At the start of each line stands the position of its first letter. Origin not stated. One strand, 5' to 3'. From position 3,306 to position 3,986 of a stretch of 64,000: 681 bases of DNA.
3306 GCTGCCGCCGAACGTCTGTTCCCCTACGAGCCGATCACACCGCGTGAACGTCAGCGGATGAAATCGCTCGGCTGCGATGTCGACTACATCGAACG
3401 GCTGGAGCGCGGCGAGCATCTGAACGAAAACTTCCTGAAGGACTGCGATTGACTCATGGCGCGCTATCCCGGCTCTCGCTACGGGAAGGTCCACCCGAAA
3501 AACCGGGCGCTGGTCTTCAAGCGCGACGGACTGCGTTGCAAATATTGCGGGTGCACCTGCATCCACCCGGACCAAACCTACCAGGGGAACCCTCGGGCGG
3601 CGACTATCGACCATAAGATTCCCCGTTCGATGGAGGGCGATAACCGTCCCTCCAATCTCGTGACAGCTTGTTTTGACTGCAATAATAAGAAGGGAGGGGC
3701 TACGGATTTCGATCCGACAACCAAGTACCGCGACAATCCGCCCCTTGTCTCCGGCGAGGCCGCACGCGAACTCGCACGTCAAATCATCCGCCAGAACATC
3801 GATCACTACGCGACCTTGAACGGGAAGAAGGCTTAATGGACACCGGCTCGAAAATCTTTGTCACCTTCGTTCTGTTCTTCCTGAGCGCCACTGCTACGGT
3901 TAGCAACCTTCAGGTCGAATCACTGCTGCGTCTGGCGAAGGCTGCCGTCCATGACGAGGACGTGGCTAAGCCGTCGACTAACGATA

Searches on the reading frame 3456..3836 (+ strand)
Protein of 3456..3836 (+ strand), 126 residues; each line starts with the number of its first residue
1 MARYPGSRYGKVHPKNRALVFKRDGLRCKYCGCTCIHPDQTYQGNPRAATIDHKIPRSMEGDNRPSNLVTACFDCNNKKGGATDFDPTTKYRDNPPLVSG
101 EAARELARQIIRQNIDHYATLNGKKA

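Call 96: search_protein_families(library=pfam, alignment_id=A4, max_evalue=0.0001)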
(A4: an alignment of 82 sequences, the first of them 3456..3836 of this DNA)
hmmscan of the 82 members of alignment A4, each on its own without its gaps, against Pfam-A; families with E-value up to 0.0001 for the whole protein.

A. member 1, window:3456-3836:+ (126 aa): 3 families
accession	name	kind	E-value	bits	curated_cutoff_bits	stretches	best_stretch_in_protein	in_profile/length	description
PF01844.29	HNH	-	1.2e-11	45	21.4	1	28-80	1-45/47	HNH endonuclease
PF14279.12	HNH_5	-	1.2e-06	28.8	27.5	1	48-84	12-48/56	HNH endonuclease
PF13395.12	HNH_4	-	1.3e-06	28.7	22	1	36-83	8-52/54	HNH endonuclease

B. families by the number of members that match (of 82 scanned): 33 families (the first 25 are shown)
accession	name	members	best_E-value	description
PF07536.20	HWE_HK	2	9.8e-27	HWE histidine kinase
PF00149.33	Metallophos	2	2e-17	Calcineurin-like phosphoesterase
PF05443.17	ROS_MUCR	1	6.4e-49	ROS/MUCR transcriptional regulator protein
PF00453.23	Ribosomal_L20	1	9e-42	Ribosomal protein L20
PF25487.1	ETR1_N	1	5.5e-36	Ethylene receptor 1-like, N-terminal domain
PF13264.11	DUF4055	1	1.2e-22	Domain of unknown function (DUF4055)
PF23140.1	Gp80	1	1.1e-21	Podophage GP4 fiber I protein gp80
PF19698.5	DUF6197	1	1.1e-17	Family of unknown function (DUF6197)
PF13426.13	PAS_9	1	1.2e-15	PAS domain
PF12961.13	DUF3850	1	6.3e-15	Domain of unknown function (DUF3850)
PF01145.31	Band_7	1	4.9e-14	SPFH domain / Band 7 family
PF01844.29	HNH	1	1.2e-11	HNH endonuclease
PF16473.11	Rv2179c-like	1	1.2e-11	3'-5' exoribonuclease Rv2179c-like domain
PF20911.3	GP7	1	1.2e-10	Major capsid protein GP7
PF13384.12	HTH_23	1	8.9e-10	Homeodomain-like domain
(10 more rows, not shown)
